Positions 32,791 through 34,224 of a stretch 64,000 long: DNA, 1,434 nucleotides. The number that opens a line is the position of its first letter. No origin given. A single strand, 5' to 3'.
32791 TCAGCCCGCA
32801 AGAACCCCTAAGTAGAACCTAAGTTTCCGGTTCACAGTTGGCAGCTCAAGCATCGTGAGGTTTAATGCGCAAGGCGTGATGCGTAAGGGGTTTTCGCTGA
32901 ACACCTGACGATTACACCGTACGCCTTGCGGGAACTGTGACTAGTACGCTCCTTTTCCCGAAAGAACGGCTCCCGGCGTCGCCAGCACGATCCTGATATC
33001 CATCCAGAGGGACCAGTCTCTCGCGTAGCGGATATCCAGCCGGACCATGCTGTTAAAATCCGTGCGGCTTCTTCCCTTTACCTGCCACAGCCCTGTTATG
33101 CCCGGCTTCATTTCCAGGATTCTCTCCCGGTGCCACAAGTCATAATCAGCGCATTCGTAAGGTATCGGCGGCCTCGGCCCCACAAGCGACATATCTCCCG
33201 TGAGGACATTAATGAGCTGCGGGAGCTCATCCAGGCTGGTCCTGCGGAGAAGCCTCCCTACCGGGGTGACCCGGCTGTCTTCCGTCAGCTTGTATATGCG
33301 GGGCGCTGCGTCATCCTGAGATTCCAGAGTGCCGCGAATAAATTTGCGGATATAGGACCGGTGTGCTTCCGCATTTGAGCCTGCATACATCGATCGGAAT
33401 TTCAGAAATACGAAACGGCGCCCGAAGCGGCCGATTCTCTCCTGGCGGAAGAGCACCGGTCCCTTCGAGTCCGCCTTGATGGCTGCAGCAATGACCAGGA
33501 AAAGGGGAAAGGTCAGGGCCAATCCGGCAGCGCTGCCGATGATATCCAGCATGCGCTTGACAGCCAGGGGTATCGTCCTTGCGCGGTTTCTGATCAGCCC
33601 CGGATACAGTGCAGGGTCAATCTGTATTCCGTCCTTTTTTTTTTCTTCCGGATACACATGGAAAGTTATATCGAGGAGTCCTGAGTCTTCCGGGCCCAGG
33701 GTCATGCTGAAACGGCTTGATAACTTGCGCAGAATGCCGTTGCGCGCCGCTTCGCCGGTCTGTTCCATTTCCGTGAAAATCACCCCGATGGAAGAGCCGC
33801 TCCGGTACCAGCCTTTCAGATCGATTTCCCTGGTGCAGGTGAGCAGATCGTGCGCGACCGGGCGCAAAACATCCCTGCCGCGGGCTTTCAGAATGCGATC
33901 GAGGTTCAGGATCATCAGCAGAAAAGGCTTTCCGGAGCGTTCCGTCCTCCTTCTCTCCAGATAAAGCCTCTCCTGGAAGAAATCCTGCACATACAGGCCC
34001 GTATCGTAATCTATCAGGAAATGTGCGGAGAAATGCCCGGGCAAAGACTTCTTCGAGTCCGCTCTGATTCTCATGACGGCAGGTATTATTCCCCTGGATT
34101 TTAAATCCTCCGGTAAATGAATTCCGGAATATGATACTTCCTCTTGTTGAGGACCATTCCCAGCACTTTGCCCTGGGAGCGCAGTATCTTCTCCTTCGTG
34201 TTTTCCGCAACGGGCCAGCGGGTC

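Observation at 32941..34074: EPS-priming sugar transferase fused to a degenerate GGDEF domain that keeps the RxxD I-site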

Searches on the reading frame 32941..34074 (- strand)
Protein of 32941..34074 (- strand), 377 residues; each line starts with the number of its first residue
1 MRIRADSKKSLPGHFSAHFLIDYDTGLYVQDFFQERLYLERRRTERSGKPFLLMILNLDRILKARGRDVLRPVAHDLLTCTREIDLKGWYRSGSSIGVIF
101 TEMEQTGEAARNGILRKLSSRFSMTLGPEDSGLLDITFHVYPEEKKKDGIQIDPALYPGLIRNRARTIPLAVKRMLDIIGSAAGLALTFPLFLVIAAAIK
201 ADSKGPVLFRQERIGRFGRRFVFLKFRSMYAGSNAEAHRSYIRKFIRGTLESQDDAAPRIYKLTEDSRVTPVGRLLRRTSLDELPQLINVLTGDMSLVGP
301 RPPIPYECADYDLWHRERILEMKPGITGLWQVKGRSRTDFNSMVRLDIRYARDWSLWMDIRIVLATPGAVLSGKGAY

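Call 3: search_protein_families(library=pfam, proteins=[window:32941-34074:-], max_evalue=10)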
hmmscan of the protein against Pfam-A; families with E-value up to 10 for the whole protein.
window:32941-34074:- (377 aa): 3 families
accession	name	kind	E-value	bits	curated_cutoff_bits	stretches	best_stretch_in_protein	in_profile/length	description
PF02397.22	Bac_transf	-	5.1e-64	215.5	27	1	173-371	1-178/179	Bacterial sugar transferase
PF00990.26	GGDEF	-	0.00077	19.7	23.8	1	21-129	3-117/161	Diguanylate cyclase, GGDEF domain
PF15172.11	Prolactin_RP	-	2.8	8.1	27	0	214-220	27-33/45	Prolactin-releasing peptide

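Call 4: search_protein_families(library=ncbifam, proteins=[window:32941-34074:-], max_evalue=10)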
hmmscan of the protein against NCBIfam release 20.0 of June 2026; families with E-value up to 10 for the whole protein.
window:32941-34074:- (377 aa): 13 families
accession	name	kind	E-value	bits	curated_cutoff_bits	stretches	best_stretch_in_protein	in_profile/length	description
TIGR03025.1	EPS_sugtrans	subfamily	7.7e-83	279.2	295.55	1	163-377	248-445/445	exopolysaccharide biosynthesis polyprenyl glycosylphosphotransferase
TIGR03022.1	WbaP_sugtrans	subfamily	1e-72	245.9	403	1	165-377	251-456/456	undecaprenyl-phosphate galactose phosphotransferase WbaP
TIGR03023.1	WcaJ_sugtrans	equivalog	3e-69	234.4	410.75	1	168-377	258-453/453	undecaprenyl-phosphate glucose phosphotransferase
NF041877.1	EPS_EpsZ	equivalog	5.6e-62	209.9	800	1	168-376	261-458/459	exopolysaccharide biosynthesis polyisoprenyl-phosphate hexose-1-phosphate transferase EpsZ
NF052601.1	undeca_RfbP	equivalog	2.2e-55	187.6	330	1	171-373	43-238/244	undecaprenyl-phosphate galactose phosphotransferase family protein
NF011751.0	PRK15204.1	equivalog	1.4e-42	146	907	1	165-377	272-476/476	undecaprenyl-phosphate galactose phosphotransferase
TIGR03013.1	EpsB_2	subfamily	5.6e-42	144.3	393.35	1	170-376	252-442/443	TIGR03013 family XrtA/PEP-CTERM system glycosyltransferase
NF007518.0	PRK10124.1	equivalog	1.1e-39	136.5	684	1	170-368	271-455/464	undecaprenyl-phosphate glucose phosphotransferase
NF050817.1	PolSacchBiosHfsE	equivalog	3.1e-36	125.1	750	1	171-370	270-459/467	polysaccharide biosynthesis protein HfsE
NF045514.1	glycotran_HepC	equivalog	2.4e-21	76.1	140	1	167-302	111-211/220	heterocyst development glycosyltransferase HepC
NF038266.1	diguan_SiaD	equivalog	0.022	14.1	290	1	22-87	97-169/252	biofilm regulation diguanylate cyclase SiaD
TIGR00254.1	GGDEF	domain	0.03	14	37.4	1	21-107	7-99/168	diguanylate cyclase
NF007380.0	PRK09894.1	equivalog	0.043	13.2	256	1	21-112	131-225/296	diguanylate cyclase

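Call 48: find_homologous_proteins(query=window:32941-34074:-, max_evalue=1e-40)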
Query window:32941-34074:- (377 aa): 7516 proteins with E <= 1e-40 among 8000 candidates; the best 120 are listed.
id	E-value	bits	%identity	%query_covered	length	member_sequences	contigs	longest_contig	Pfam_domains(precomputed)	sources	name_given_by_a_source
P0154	1.2e-249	846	100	100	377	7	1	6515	PF02397.23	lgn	-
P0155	5.9e-134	465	56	100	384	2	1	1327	PF02397.23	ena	-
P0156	5.9e-126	439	55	99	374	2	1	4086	PF02397.23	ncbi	-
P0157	5.2e-124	432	53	100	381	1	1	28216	PF02397.23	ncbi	-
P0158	4.3e-121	423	54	96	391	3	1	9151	PF02397.23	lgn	-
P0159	2.1e-120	420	53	95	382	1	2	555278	PF02397.23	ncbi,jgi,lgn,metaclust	jgi:lipopolysaccharide/colanic/teichoic acid biosynthesis glycosyltransferase|metaclust:\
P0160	5.8e-120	419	49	92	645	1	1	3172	PF02397.23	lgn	-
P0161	2.4e-119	417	51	100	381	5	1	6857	PF02397.23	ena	-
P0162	2.5e-119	417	52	96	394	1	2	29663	PF02397.23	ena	-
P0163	3.8e-119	416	52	100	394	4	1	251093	PF02397.23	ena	-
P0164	5.6e-119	416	51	100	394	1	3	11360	PF02397.23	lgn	-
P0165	7.0e-119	415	54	96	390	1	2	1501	PF02397.23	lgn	-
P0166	3.5e-118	413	55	93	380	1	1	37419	PF02397.23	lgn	-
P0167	2.5e-117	410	52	97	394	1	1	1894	PF02397.23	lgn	-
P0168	1.2e-116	408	52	95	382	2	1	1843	PF02397.23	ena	-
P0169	1.3e-116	408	52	97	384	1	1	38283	PF02397.23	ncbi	-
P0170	1.5e-116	408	51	96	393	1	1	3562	PF02397.23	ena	-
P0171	3.6e-116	406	54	98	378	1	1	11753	PF02397.23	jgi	jgi:lipopolysaccharide/colanic/teichoic acid biosynthesis glycosyltransferase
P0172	4.4e-116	406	52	95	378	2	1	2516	PF02397.23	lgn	-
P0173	7.4e-116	405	50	95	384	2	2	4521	PF02397.23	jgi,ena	-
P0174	1.4e-115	404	51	94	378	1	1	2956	PF02397.23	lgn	-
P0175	3.7e-115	403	50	100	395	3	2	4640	PF02397.23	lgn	-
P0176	4.9e-115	403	53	93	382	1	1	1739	PF02397.23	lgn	-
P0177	6.0e-115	402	51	95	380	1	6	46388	PF02397.23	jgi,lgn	jgi:exopolysaccharide biosynthesis polyprenyl glycosylphosphotransferase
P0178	6.3e-115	402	51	95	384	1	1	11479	PF02397.23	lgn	-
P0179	6.7e-115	402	53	96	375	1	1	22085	PF02397.23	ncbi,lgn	-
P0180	7.1e-115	402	51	99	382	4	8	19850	PF02397.23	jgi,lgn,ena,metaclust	metaclust:\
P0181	8.0e-115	402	52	97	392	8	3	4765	PF02397.23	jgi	-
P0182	1.5e-114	401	49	100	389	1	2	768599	PF02397.23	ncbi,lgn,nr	ncbi:MAG: sugar transferase [Deltaproteobacteria bacterium]|nr:sugar transferase [Deltaproteobacteri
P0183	1.7e-114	401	52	96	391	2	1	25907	PF02397.23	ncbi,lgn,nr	ncbi:MAG: UDP-glucose:undecaprenyl-phosphate glucose-1-phosphate transferase [Syntrophorhabdaceae ba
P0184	1.8e-114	401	51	95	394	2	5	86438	PF02397.23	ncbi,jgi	ncbi:MAG: sugar transferase [Thermodesulfovibrionales bacterium]|jgi:lipopolysaccharide/colanic/teic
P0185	3.0e-114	400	53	98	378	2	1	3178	PF02397.23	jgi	jgi:lipopolysaccharide/colanic/teichoic acid biosynthesis glycosyltransferase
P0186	3.9e-114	400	52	97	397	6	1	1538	PF02397.23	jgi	jgi:lipopolysaccharide/colanic/teichoic acid biosynthesis glycosyltransferase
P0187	4.1e-114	400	54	90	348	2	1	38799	PF02397.23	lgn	-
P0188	5.3e-114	399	51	97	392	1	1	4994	PF02397.23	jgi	jgi:lipopolysaccharide/colanic/teichoic acid biosynthesis glycosyltransferase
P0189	6.1e-114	399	50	95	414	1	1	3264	PF02397.23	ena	-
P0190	7.1e-114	399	51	94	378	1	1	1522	PF02397.23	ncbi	-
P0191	8.6e-114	398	49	100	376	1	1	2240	PF02397.23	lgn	-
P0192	9.2e-114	398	51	97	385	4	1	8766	PF02397.23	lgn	-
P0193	9.4e-114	398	52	97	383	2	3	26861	PF02397.23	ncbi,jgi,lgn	-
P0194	1.4e-113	398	50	97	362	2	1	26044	PF02397.23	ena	-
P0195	1.4e-113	398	49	100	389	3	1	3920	PF02397.23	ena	-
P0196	1.7e-113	398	50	97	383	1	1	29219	PF02397.23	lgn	-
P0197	2.6e-113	397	48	99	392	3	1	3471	PF02397.23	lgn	-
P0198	2.7e-113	397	52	98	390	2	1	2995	PF02397.23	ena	-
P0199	3.1e-113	397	53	92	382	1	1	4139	PF02397.23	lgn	-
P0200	3.9e-113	396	50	95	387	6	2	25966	PF02397.23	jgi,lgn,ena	-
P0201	4.1e-113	396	50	95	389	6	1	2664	PF02397.23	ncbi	-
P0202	4.5e-113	396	48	94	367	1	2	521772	PF02397.23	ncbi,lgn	-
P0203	5.8e-113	396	53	95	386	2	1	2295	PF02397.23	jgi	jgi:exopolysaccharide biosynthesis polyprenyl glycosylphosphotransferase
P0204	6.1e-113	396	53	99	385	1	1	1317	PF02397.23,PF00990.27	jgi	jgi:lipopolysaccharide/colanic/teichoic acid biosynthesis glycosyltransferase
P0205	6.4e-113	396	51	97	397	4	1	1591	PF02397.23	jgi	jgi:exopolysaccharide biosynthesis polyprenyl glycosylphosphotransferase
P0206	8.6e-113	395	51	97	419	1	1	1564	PF02397.23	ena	-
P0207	8.8e-113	395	51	95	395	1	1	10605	PF02397.23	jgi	jgi:lipopolysaccharide/colanic/teichoic acid biosynthesis glycosyltransferase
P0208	9.1e-113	395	54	94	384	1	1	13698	PF02397.23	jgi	jgi:lipopolysaccharide/colanic/teichoic acid biosynthesis glycosyltransferase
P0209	9.9e-113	395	54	94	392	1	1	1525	PF02397.23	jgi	-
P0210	1.1e-112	395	47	99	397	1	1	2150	PF02397.23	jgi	-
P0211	1.3e-112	395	51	100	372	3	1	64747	PF02397.23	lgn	-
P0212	1.4e-112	395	50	96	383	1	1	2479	PF02397.23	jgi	jgi:exopolysaccharide biosynthesis polyprenyl glycosylphosphotransferase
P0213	1.4e-112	394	51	94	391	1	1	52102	PF02397.23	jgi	jgi:lipopolysaccharide/colanic/teichoic acid biosynthesis glycosyltransferase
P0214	1.4e-112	394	49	100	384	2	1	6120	PF02397.23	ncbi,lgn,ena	-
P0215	1.7e-112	394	51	94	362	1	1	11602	PF02397.23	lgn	-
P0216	1.8e-112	394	49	97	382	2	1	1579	PF02397.23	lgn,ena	-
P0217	1.8e-112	394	51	98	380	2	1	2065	PF02397.23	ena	-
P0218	2.3e-112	394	54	94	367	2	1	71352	PF02397.23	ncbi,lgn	ncbi:MAG: hypothetical protein Kow0025_23980 [Thermodesulfovibrionales bacterium]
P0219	2.4e-112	394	51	94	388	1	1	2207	PF02397.23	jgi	jgi:lipopolysaccharide/colanic/teichoic acid biosynthesis glycosyltransferase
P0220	2.6e-112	394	53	92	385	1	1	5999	PF02397.23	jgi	jgi:lipopolysaccharide/colanic/teichoic acid biosynthesis glycosyltransferase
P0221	2.8e-112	394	49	95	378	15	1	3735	PF02397.23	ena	-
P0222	2.9e-112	393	50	95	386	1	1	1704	PF02397.23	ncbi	-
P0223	3.0e-112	393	49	95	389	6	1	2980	PF02397.23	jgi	-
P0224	3.3e-112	393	48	95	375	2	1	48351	PF02397.23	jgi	jgi:exopolysaccharide biosynthesis polyprenyl glycosylphosphotransferase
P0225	3.4e-112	393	51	96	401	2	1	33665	PF02397.23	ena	-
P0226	3.5e-112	393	50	95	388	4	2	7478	PF02397.23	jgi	jgi:exopolysaccharide biosynthesis polyprenyl glycosylphosphotransferase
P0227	3.5e-112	393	52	93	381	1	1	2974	PF02397.23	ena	-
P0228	3.9e-112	393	51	96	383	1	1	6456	PF02397.23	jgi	jgi:lipopolysaccharide/colanic/teichoic acid biosynthesis glycosyltransferase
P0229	5.3e-112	393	50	95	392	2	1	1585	PF02397.23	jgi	-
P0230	5.5e-112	393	49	100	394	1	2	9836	PF02397.23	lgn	-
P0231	5.9e-112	392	52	93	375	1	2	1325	PF02397.23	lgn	-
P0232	5.9e-112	392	52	93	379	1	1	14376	PF02397.23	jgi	jgi:lipopolysaccharide/colanic/teichoic acid biosynthesis glycosyltransferase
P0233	6.2e-112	392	52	93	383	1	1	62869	PF02397.23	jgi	jgi:lipopolysaccharide/colanic/teichoic acid biosynthesis glycosyltransferase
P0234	6.5e-112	392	51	96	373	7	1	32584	PF02397.23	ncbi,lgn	-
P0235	6.7e-112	392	51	95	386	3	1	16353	PF02397.23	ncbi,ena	-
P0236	7.6e-112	392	54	91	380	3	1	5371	PF02397.23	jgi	jgi:lipopolysaccharide/colanic/teichoic acid biosynthesis glycosyltransferase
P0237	7.8e-112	392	52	94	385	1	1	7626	PF02397.23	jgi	jgi:lipopolysaccharide/colanic/teichoic acid biosynthesis glycosyltransferase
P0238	8.4e-112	392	51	99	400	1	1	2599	PF02397.23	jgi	jgi:lipopolysaccharide/colanic/teichoic acid biosynthesis glycosyltransferase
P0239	9.1e-112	392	53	92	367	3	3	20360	PF02397.23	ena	-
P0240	9.2e-112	392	52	93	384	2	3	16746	PF02397.23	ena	-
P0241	9.7e-112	392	47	99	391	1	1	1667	PF02397.23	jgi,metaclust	metaclust:\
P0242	1.1e-111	392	54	91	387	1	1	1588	PF02397.23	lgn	-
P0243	1.2e-111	391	51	93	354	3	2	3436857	PF02397.23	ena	-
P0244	1.2e-111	391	52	95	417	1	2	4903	PF02397.23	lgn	-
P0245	1.2e-111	391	51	97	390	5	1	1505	PF02397.23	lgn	-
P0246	1.3e-111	391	51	97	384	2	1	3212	PF02397.23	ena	-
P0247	1.3e-111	391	50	95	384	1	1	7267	PF02397.23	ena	-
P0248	1.4e-111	391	52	93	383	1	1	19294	PF02397.23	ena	-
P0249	1.4e-111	391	48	100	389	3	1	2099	PF02397.23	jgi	jgi:lipopolysaccharide/colanic/teichoic acid biosynthesis glycosyltransferase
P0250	1.5e-111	391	52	94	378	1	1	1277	PF02397.23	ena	-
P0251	1.7e-111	391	52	100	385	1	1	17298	PF02397.23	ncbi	-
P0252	2.0e-111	391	48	95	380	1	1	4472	PF02397.23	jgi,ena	-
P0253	2.0e-111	391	53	94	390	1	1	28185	PF02397.23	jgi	jgi:lipopolysaccharide/colanic/teichoic acid biosynthesis glycosyltransferase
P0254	2.0e-111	391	50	95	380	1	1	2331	PF02397.23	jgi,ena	-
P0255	2.2e-111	391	53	92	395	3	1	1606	PF02397.23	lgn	-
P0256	2.2e-111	391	52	93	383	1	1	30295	PF02397.23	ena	-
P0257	2.2e-111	391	49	95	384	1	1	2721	PF02397.23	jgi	jgi:lipopolysaccharide/colanic/teichoic acid biosynthesis glycosyltransferase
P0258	2.3e-111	390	50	92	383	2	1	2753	PF02397.23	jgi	jgi:lipopolysaccharide/colanic/teichoic acid biosynthesis glycosyltransferase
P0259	2.5e-111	390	47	99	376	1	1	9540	PF02397.23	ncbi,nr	ncbi:MAG: sugar transferase [Nitrospira sp.]|nr:sugar transferase [Nitrospira sp.]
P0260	2.7e-111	390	52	94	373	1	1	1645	PF02397.23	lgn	-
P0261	2.9e-111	390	49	94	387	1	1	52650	PF02397.23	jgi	jgi:lipopolysaccharide/colanic/teichoic acid biosynthesis glycosyltransferase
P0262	3.0e-111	390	52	94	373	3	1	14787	PF02397.23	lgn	-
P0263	3.1e-111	390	49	95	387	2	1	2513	PF02397.23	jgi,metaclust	metaclust:\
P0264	3.2e-111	390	51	93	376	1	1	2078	PF02397.23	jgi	jgi:exopolysaccharide biosynthesis polyprenyl glycosylphosphotransferase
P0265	3.3e-111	390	49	95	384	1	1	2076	PF02397.23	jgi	jgi:lipopolysaccharide/colanic/teichoic acid biosynthesis glycosyltransferase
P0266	3.3e-111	390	53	93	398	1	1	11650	PF02397.23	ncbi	ncbi:MAG: sugar transferase [Terriglobia bacterium]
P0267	3.7e-111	390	48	98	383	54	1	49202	PF02397.23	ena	-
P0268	3.7e-111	390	53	92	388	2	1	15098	PF02397.23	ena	-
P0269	4.1e-111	390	50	94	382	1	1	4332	PF02397.23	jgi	jgi:lipopolysaccharide/colanic/teichoic acid biosynthesis glycosyltransferase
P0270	4.1e-111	390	53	92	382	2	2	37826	PF02397.23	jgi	-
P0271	4.4e-111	390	51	97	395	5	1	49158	PF02397.23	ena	-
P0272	4.7e-111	389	54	92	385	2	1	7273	PF02397.23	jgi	jgi:lipopolysaccharide/colanic/teichoic acid biosynthesis glycosyltransferase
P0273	6.6e-111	389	50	95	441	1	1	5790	PF02397.23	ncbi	-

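Call 54: find_encoding_contigs(protein=P0154, flank=3000, max_places=4)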
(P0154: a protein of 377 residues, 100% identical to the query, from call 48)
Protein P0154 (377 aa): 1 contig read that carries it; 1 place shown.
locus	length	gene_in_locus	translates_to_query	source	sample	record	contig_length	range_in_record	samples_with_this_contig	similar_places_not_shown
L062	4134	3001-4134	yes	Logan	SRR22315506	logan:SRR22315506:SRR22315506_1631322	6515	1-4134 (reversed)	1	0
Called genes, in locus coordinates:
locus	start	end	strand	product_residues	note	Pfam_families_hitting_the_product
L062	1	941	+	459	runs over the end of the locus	PF02706:Wzz (weak), PF13807:GNVR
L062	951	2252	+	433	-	PF13191:AAA_16, PF13604:AAA_30 (faint), PF20703:nSTAND1, PF01637:ATPase_2 (faint), PF13245:AAA_19 (faint), PF13401:AAA_22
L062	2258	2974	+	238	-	-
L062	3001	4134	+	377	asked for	PF02397:Bac_transf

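Call 57: predict_structure(alignment_id=A4)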
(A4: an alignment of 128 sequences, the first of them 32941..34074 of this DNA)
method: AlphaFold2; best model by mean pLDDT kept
length: 377 residues; sequences in the alignment: 128
mean_pLDDT: 89.4   pTM: 0.80
mean pLDDT of the five models: 89.4, 89.2, 88.7, 87.2, 87.0
residues with pLDDT >= 90: 259; 70-90: 91; 50-70: 14; < 50: 13
segments of 3 or more residues with pLDDT < 50: 1-13
pLDDT, mean of each block of 10 residues (from residue 1): 42 65 95 94 91 97 96 97 96 96 86 96 97 96 79 84 75 97 97 96 91 93 93 88 91 75 87 91 96 97 93 90 93 86 94 95 93 72
secondary structure, 60 per line:
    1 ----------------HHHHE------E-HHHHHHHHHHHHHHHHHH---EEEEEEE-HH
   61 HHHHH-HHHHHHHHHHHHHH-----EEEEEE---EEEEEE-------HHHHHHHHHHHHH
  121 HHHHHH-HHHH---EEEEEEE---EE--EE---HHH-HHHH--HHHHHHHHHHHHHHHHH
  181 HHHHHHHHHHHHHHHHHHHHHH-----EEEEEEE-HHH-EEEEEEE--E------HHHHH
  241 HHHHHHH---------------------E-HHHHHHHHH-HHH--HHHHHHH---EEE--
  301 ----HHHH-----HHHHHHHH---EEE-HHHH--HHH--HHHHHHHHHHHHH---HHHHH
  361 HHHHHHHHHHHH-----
elements in order: H17-20 H30-47 E51-57 H59-65 H67-80 E86-91 E95-100 H108-126 H128-131 E135-141 H158-161 H164-202 E208-214 E220-226 H236-247 H271-279 H286-292 E296-298 H305-308 H314-321 E325-327 H329-332 H340-352 H356-372

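Call 61: fold_search(model_id=the predicted structure, library=pdb)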
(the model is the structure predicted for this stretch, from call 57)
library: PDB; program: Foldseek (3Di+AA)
matches with E <= 10: 738; with E <= 0.001: 71
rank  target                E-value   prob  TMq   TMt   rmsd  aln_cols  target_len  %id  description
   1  8g1n_A                1.2e-12  1.00  0.39  0.73   7.5       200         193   34  Structure of Campylobacter concisus PglC I57M/Q175M Variant with modeled C-terminus (released 2023-05-31)
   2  8e37_A                1.4e-12  1.00  0.40  0.76   5.8       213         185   33  Structure of Campylobacter concisus wild-type SeMet PglC (released 2023-09-06)
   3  8g1n_B                1.4e-12  1.00  0.40  0.73   5.9       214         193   33  Structure of Campylobacter concisus PglC I57M/Q175M Variant with modeled C-terminus (released 2023-05-31)
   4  8t53_A                5.7e-11  1.00  0.37  0.35   3.3       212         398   32  S. enterica WbaP in a styrene maleic acid liponanoparticle (released 2024-02-14)
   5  5m3c_A                4.3e-07  1.00  0.28  0.25  14.0       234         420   18  Structure of the hybrid domain (GGDEF-EAL) of PA0575 from Pseudomonas aeruginosa PAO1 at 2.8 Ang. with GTP and Ca2+ bo (released 2017-12-20)
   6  5m3c_B                1.3e-06  1.00  0.28  0.25  16.0       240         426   18  Structure of the hybrid domain (GGDEF-EAL) of PA0575 from Pseudomonas aeruginosa PAO1 at 2.8 Ang. with GTP and Ca2+ bo (released 2017-12-20)
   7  4rnh                  1.4e-06  1.00  0.28  0.25  17.6       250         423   19  PaMorA tandem diguanylate cyclase - phosphodiesterase, c-di-GMP complex (released 2014-11-19)
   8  7e6g_A                4.7e-06  1.00  0.25  0.35   4.5       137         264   22  Crystal structure of diguanylate cyclase SiaD in complex with its activator SiaC from Pseudomonas aeruginosa (released 2021-09-22)
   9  5llx_A                5.3e-06  1.00  0.26  0.15   3.8       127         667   17  Bacteriophytochrome activated diguanylyl cyclase from Idiomarina species A28L with GTP bound (released 2017-03-15)
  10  5llw_B                5.3e-06  1.00  0.28  0.16   7.7       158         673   16  Bacteriophytochrome activated diguanylyl cyclase from Idiomarina species A28L (released 2017-03-15)
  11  4rnf                  5.6e-06  1.00  0.26  0.24  15.6       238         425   18  PaMorA tandem diguanylate cyclase - mutant phosphodiesterase, apo form (released 2014-11-19)
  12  5euh_A                6.3e-06  1.00  0.28  0.56   7.3       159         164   21  Crystal structure of the c-di-GMP-bound GGDEF domain of P. fluorescens GcbC (released 2015-12-30)
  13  5llw_A                9.0e-06  1.00  0.26  0.15   3.7       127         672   17  Bacteriophytochrome activated diguanylyl cyclase from Idiomarina species A28L (released 2017-03-15)
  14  5llx_B                9.5e-06  1.00  0.27  0.16   3.8       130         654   17  Bacteriophytochrome activated diguanylyl cyclase from Idiomarina species A28L with GTP bound (released 2017-03-15)
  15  9g86_A                1.3e-05  1.00  0.26  0.22   4.1       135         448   24  Structure of Response regulator PleD in complex with c-diGMP and pppGpp (released 2025-08-06)
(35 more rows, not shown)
